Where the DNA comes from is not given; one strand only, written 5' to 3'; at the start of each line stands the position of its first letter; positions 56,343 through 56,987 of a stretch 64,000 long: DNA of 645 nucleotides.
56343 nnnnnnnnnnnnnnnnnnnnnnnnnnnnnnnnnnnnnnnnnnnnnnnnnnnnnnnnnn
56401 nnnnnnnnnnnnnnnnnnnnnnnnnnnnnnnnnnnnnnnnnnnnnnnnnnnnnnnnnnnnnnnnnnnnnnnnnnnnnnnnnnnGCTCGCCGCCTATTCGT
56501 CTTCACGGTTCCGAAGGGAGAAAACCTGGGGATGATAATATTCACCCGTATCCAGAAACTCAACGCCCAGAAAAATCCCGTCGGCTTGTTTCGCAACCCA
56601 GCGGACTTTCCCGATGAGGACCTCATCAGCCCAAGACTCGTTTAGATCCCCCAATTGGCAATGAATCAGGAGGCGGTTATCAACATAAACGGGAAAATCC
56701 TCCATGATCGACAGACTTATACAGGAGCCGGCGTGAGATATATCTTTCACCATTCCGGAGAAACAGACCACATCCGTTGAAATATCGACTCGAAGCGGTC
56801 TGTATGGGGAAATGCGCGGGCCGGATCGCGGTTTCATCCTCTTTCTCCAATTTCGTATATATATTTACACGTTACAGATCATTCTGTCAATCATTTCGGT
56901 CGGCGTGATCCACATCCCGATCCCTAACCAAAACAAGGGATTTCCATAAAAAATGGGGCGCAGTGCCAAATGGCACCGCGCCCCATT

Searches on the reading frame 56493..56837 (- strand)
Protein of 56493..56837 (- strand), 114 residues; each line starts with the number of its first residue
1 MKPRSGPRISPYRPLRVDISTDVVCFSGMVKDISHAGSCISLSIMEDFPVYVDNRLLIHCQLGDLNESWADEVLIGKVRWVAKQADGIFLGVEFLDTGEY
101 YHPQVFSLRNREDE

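Call 60: search_protein_families(library=pfam, proteins=[window:56493-56837:-], max_evalue=0.001)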
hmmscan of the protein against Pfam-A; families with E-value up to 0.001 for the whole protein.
window:56493-56837:- (114 aa): 1 family
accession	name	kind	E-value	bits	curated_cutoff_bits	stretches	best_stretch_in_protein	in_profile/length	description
PF07238.19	PilZ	-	3.4e-05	24.6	22.5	1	4-97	3-88/102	PilZ domain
